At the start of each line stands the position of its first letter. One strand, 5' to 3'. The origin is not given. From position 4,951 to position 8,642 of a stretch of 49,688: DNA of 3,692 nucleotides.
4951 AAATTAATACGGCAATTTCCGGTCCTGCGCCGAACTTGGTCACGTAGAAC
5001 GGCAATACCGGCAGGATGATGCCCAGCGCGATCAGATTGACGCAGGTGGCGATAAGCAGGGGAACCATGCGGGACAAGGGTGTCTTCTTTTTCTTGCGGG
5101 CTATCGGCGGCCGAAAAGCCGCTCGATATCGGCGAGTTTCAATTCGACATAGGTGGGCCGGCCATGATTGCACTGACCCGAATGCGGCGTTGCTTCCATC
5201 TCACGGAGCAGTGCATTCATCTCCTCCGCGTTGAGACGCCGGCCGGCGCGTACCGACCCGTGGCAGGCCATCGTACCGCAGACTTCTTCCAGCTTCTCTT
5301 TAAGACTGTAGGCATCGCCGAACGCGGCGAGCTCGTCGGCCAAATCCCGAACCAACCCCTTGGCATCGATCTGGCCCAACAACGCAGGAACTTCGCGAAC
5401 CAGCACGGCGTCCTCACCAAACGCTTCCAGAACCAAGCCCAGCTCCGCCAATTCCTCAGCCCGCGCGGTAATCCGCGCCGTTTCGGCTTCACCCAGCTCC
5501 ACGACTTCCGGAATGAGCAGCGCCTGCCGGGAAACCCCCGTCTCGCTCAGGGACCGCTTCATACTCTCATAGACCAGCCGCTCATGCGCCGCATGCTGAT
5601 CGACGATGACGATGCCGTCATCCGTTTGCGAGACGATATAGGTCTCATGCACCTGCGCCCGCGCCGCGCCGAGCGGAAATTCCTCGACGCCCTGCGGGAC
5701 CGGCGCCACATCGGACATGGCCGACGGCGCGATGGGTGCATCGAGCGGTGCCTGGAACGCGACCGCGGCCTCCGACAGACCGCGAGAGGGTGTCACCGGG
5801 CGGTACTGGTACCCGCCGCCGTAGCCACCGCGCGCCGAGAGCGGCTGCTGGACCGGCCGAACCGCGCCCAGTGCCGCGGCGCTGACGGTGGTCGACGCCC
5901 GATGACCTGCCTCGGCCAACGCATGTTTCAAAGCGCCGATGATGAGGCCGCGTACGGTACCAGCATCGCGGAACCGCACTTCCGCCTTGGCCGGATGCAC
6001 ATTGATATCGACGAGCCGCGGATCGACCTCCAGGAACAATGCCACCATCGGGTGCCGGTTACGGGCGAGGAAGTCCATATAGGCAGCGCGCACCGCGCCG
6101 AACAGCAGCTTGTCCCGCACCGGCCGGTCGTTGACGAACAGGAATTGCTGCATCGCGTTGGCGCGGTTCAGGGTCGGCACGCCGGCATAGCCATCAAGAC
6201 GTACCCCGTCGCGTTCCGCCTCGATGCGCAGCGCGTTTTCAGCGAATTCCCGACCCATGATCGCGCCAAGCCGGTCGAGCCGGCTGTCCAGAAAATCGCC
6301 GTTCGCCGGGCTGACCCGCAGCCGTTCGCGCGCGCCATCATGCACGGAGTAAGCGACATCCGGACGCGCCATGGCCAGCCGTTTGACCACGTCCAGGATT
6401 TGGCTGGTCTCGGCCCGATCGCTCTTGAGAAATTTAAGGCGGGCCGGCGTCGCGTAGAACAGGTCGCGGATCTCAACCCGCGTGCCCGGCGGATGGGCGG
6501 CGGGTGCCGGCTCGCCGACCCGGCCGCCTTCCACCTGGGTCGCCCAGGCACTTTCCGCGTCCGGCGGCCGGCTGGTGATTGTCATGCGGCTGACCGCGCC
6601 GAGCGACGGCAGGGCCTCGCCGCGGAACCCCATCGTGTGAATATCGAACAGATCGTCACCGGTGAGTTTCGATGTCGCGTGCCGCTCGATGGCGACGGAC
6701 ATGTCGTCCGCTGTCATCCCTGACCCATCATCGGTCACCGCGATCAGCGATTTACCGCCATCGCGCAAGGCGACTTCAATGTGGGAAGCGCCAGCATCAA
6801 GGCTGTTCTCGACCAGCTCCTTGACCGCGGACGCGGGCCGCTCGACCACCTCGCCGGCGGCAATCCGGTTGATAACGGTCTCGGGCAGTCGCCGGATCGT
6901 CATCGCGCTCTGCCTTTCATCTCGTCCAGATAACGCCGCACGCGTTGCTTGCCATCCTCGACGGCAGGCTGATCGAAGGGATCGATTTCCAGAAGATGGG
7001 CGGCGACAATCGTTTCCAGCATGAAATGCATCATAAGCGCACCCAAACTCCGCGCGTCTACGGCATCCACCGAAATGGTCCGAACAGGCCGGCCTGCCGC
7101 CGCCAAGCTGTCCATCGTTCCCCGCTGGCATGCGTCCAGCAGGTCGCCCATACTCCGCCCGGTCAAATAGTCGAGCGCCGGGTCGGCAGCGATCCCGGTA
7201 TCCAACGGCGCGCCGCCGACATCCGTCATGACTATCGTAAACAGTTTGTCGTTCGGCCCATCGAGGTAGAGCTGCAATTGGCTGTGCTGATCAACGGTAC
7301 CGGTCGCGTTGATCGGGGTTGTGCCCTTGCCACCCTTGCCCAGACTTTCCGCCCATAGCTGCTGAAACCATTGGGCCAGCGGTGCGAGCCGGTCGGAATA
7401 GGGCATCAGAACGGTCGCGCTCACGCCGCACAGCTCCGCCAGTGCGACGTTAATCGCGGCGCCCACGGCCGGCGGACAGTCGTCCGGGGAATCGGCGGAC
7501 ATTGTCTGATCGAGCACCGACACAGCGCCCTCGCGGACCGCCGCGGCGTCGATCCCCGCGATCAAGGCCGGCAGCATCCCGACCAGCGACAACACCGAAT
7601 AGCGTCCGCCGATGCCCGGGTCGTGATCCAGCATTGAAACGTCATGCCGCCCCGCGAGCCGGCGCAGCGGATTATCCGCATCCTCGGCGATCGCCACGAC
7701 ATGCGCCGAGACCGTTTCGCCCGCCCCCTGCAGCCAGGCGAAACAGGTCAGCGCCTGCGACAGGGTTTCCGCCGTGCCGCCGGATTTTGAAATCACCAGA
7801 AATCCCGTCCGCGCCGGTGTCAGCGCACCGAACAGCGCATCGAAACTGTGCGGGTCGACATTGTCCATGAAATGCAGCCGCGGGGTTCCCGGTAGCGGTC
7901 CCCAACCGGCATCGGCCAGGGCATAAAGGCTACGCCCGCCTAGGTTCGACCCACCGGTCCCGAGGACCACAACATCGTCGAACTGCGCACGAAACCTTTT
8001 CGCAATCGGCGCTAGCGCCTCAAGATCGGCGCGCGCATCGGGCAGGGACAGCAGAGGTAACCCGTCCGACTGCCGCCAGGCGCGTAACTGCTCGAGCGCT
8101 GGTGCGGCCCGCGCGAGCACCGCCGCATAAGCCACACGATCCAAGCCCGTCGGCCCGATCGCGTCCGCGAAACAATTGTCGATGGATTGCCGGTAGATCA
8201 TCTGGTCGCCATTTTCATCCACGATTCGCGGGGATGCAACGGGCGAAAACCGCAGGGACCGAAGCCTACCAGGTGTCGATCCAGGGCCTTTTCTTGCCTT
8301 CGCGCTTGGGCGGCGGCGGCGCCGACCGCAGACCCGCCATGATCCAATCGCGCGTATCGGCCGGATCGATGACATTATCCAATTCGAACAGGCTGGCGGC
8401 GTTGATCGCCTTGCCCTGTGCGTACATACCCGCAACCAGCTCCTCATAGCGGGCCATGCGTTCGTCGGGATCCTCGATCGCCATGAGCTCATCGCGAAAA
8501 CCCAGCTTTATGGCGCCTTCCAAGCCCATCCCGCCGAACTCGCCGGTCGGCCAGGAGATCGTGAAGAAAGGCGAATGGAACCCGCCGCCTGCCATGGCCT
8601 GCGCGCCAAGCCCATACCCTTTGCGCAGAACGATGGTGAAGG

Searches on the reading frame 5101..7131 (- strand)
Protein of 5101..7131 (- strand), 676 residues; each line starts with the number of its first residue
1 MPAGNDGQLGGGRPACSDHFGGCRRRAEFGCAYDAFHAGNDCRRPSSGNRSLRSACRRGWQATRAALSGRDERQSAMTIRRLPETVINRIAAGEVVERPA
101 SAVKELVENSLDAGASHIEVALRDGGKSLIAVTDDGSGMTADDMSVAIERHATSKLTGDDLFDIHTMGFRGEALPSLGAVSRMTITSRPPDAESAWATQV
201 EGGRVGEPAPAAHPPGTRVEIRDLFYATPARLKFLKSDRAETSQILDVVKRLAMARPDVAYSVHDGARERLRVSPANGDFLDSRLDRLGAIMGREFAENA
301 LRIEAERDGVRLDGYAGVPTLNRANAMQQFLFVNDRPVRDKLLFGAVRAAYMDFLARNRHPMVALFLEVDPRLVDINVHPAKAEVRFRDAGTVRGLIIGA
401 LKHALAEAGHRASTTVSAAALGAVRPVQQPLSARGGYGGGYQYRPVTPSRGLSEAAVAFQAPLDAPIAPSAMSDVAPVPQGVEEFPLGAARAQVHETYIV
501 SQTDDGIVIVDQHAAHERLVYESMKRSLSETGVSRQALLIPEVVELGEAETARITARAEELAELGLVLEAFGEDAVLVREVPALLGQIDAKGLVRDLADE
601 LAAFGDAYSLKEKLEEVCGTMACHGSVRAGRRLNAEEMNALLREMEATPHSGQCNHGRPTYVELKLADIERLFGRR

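Call 30: search_protein_families(library=pfam, proteins=[window:5101-7131:-], max_evalue=0.00001)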
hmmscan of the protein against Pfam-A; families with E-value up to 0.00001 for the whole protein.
window:5101-7131:- (676 aa): 4 families
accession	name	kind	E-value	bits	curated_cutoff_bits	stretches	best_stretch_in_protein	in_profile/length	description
PF08676.16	MutL_C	-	6e-50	169.1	25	1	492-633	2-142/142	MutL C terminal dimerisation domain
PF01119.25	DNA_mis_repair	-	1.5e-37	128.3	26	1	290-405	3-118/119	DNA mismatch repair protein, C-terminal domain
PF13589.12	HATPase_c_3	-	8.5e-12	45.7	25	1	100-195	4-100/137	Histidine kinase-, DNA gyrase B-, and HSP90-like ATPase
PF02518.31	HATPase_c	-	2.4e-07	31.6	26.4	1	98-153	5-63/111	Histidine kinase-, DNA gyrase B-, and HSP90-like ATPase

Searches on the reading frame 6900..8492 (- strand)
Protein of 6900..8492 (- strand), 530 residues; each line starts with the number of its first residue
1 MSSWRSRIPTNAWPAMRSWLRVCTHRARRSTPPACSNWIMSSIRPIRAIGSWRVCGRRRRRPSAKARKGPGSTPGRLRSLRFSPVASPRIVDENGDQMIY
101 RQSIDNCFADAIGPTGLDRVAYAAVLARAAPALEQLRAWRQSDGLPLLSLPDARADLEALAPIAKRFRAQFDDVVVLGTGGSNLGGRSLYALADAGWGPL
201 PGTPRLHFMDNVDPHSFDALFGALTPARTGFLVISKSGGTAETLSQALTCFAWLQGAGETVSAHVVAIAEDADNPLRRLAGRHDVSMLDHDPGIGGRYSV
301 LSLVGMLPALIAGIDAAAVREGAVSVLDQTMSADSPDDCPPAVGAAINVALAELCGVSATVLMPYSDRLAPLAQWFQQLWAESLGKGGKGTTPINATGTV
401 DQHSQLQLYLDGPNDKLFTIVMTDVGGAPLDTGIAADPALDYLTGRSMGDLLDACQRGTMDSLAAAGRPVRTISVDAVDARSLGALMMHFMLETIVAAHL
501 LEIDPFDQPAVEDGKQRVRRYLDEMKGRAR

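Call 30: search_protein_families(library=pfam, proteins=[window:6900-8492:-], max_evalue=0.00001)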
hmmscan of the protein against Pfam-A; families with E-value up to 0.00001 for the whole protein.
window:6900-8492:- (530 aa): 1 family
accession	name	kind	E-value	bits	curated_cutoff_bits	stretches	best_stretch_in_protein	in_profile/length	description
PF00342.24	PGI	-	1e-32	113.8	22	1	171-387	96-309/486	Phosphoglucose isomerase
